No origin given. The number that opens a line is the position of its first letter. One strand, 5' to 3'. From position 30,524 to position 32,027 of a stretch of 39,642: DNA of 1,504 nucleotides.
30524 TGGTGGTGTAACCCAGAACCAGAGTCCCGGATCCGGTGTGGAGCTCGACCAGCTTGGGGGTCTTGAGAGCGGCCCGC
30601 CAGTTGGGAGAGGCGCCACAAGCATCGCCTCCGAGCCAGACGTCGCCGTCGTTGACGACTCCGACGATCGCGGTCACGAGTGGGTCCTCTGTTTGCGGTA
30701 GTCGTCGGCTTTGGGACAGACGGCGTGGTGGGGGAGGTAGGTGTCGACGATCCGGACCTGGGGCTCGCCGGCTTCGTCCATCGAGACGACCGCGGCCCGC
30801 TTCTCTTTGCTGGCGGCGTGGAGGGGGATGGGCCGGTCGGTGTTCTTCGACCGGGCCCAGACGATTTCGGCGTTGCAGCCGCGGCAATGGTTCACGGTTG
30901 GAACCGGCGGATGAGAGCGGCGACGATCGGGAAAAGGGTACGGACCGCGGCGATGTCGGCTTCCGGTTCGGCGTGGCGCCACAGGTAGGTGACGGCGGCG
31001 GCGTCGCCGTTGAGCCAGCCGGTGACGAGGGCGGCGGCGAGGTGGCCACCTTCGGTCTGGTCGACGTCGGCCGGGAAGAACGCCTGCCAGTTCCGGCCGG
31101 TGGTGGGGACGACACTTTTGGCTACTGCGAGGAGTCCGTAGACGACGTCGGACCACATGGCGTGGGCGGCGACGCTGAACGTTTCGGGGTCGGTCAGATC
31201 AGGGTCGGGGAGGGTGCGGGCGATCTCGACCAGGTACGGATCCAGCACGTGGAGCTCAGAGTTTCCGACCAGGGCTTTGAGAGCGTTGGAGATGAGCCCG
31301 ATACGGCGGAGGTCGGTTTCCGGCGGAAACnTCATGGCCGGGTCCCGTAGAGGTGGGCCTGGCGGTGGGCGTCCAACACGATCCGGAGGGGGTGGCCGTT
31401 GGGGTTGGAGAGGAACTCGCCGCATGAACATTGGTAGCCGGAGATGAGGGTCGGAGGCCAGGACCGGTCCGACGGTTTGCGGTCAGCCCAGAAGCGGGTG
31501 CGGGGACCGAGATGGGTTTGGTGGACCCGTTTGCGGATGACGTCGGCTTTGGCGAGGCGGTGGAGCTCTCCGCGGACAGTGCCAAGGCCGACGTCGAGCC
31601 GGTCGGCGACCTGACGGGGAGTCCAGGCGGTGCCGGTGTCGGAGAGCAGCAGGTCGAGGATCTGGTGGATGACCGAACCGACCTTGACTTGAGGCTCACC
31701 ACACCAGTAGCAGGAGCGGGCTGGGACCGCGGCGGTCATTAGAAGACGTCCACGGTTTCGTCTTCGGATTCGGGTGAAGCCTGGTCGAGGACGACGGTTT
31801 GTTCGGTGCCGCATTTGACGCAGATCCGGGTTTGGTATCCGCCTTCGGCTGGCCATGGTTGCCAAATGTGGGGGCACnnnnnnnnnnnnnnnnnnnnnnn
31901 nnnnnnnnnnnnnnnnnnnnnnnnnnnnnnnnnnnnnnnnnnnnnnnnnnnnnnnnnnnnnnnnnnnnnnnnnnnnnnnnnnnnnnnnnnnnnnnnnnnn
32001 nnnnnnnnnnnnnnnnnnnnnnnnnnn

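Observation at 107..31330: Dispersed parS-like palindrome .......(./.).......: five exact copies plus degenerate and half sites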

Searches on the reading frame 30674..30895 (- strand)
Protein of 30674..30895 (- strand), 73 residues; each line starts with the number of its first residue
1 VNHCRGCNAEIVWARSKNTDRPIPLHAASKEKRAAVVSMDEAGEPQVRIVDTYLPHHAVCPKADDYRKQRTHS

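Call 65: search_protein_families(library=pfam, proteins=[window:30674-30895:-], max_evalue=0.05)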
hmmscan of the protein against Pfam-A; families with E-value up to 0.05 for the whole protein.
window:30674-30895:- (73 aa): 2 families
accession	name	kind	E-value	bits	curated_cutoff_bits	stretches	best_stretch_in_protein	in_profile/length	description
PF19561.4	DUF6083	-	0.0066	16.7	27.1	0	2-65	20-88/112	Family of unknown function (DUF6083)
PF10955.13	Fin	-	0.05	14.3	23.7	0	3-50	6-54/76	Anti-sigma-F factor Fin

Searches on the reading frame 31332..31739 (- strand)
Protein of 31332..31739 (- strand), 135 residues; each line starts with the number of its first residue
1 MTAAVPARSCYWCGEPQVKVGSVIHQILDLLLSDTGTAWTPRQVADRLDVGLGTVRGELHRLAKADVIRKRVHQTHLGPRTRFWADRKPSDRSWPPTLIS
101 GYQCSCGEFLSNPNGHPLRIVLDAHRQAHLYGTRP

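Call 51: find_homologous_proteins(query=window:31332-31739:-, max_evalue=0.00001)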
Query window:31332-31739:- (135 aa): 2 proteins with E <= 0.00001 among 15 candidates.
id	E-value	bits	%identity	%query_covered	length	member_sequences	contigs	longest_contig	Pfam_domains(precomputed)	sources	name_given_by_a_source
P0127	1.5e-89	315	100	100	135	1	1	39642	-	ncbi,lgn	-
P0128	5.6e-57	210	73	92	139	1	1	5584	-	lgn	-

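Call 52: find_encoding_contigs(protein=P0128, flank=10000, max_places=4)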
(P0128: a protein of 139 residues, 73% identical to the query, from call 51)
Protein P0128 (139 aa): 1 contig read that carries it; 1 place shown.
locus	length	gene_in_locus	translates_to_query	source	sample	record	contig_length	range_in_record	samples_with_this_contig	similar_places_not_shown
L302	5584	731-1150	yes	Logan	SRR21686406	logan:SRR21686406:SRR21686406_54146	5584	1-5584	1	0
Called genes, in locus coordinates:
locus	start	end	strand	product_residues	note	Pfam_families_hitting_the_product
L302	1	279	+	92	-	?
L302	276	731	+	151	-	-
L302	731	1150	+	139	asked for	-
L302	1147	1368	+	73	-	-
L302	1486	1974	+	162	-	-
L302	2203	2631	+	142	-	-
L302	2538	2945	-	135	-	PF22091:DUF6941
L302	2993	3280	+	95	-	-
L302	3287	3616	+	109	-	PF19807:DUF6290 (faint), PF21983:NikA-like (weak)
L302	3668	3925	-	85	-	-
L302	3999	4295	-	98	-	-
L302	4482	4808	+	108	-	-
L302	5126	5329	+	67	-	PF07411:DUF1508 (weak)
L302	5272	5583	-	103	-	?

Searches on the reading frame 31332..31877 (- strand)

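Call 11: search_protein_families(library=pfam, proteins=[window:31332-31877:-], max_evalue=0.01)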
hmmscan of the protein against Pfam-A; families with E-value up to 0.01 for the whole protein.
window:31332-31877:- (181 aa): 2 families
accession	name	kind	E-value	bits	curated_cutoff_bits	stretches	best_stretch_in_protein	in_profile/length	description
PF22167.2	PH0730-like_N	-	0.0001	22.8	30.2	1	88-116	19-47/60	PH0730-like, N-terminal domain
PF12840.13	HTH_20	-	0.0064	16.9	27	0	73-116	9-50/51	Helix-turn-helix domain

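Call 12: search_protein_families(library=phrogs, proteins=[window:31332-31877:-], max_evalue=0.001)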
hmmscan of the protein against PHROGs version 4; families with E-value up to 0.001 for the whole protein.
window:31332-31877:- (181 aa): 0 families
